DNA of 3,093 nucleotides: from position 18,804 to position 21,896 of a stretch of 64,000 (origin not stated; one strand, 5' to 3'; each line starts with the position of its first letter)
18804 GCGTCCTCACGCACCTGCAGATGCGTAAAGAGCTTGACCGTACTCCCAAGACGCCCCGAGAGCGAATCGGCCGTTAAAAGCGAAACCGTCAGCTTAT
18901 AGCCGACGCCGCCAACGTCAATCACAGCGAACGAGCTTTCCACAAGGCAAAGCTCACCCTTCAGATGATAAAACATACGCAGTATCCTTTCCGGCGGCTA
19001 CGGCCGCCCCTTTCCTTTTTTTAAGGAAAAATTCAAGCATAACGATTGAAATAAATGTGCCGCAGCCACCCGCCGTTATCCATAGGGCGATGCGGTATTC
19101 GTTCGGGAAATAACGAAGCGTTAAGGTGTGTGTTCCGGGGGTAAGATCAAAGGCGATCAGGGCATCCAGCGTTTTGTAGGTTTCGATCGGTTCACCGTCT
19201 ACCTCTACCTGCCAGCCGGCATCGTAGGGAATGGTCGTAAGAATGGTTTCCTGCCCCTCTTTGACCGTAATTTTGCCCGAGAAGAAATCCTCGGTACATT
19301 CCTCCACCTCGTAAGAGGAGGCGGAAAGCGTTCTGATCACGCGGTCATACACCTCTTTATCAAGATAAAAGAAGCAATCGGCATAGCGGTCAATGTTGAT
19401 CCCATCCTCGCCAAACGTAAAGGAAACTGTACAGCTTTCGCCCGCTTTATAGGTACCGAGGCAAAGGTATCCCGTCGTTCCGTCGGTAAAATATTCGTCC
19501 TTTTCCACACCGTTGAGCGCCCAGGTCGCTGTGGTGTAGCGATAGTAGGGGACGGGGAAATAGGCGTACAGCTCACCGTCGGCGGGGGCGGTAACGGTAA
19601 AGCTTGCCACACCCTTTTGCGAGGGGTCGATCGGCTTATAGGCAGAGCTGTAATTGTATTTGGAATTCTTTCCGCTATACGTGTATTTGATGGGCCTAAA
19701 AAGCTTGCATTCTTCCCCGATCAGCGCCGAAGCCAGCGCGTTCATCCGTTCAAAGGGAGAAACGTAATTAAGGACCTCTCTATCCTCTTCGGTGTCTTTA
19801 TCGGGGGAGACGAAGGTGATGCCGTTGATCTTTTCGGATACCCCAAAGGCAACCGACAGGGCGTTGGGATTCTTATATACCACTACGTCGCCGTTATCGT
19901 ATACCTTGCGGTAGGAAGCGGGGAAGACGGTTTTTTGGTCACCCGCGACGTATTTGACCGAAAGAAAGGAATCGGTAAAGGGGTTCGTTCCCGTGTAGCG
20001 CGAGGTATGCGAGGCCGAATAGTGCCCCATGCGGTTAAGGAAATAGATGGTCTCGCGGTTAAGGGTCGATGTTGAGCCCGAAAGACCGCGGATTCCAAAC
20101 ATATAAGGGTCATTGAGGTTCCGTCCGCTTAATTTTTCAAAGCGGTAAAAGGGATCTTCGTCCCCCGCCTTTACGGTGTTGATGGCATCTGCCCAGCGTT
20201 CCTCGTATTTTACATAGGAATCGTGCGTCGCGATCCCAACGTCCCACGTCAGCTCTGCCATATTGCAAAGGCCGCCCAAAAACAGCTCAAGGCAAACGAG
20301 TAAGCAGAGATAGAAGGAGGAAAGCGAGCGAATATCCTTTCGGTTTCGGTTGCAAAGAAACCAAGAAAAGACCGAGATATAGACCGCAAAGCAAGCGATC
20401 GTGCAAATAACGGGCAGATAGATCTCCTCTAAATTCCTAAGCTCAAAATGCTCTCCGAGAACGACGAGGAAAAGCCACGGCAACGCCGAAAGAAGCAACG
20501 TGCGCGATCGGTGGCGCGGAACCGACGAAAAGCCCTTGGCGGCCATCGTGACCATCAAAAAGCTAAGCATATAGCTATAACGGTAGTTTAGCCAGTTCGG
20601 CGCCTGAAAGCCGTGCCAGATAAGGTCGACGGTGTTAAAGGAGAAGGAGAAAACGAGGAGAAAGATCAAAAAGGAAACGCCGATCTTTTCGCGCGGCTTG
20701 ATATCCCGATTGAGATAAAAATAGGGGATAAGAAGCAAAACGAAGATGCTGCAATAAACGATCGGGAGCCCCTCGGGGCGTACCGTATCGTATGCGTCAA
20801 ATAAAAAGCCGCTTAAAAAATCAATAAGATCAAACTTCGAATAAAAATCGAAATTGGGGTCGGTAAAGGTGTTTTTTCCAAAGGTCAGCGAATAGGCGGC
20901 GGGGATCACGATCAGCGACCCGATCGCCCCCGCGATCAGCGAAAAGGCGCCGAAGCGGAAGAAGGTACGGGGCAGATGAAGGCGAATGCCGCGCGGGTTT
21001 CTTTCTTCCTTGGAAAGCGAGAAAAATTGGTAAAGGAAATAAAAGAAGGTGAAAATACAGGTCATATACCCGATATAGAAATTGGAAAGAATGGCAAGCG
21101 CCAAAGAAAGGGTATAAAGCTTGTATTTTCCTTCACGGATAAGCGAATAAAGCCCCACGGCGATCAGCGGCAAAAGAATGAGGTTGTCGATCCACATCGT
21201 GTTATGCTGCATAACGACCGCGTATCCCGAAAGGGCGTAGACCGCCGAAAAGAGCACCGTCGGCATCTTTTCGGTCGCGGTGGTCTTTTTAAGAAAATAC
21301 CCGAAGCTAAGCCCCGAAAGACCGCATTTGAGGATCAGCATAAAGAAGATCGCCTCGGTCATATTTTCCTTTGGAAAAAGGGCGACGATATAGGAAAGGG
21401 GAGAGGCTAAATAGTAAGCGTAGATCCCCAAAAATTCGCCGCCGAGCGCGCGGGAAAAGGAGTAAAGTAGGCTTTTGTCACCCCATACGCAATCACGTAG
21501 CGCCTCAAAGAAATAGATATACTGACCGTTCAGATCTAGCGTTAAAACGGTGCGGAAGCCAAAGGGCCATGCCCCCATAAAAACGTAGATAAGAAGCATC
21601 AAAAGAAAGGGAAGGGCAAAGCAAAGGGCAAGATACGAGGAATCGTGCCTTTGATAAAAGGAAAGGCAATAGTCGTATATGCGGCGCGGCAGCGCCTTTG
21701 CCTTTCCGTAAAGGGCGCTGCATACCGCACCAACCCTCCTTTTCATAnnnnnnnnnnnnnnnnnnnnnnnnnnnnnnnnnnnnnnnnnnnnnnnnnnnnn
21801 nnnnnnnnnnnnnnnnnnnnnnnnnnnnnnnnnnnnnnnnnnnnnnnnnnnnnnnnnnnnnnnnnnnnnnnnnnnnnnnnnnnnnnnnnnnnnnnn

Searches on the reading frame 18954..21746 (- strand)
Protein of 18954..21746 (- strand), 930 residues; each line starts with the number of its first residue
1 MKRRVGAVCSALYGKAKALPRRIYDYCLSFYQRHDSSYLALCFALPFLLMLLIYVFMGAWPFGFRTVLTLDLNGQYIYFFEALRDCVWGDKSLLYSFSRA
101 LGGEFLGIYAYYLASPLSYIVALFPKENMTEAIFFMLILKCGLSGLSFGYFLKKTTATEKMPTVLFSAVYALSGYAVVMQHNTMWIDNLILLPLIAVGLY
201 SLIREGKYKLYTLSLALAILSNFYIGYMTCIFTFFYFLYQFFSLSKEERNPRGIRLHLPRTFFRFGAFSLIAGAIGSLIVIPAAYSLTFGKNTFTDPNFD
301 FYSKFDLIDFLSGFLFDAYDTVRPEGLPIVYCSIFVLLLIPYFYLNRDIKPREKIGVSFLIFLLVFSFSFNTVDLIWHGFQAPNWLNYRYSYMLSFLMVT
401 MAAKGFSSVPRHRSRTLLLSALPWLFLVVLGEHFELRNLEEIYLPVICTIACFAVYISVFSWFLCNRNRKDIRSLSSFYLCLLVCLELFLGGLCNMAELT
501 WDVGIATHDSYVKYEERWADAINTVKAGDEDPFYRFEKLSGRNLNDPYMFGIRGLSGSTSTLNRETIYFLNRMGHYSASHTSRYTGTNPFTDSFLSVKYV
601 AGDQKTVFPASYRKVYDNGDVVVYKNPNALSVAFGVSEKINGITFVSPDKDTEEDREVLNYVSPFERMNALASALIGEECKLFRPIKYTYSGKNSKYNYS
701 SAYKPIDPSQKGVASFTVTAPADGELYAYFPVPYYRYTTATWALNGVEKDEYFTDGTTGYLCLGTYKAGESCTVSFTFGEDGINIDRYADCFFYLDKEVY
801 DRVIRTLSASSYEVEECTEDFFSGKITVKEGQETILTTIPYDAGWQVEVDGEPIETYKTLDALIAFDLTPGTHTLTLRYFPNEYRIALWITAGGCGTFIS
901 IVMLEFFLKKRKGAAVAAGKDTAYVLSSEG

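Call 28: search_protein_families(library=ncbifam, proteins=[window:18954-21746:-], max_evalue=0.00001)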
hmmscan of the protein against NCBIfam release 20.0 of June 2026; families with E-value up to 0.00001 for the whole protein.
window:18954-21746:- (930 aa): 2 families
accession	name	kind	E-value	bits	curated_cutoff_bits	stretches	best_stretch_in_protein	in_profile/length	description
NF047589.1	GlcsyltransPgfM1Strep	equivalog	7.1e-95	318.9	1400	3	34-421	8-405/955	glycosyltransferase PgfM1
NF047590.1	GlcsyltransPgfM2Strep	equivalog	3.9e-88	296.6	1500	1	37-892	24-867/884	glycosyltransferase PgfM2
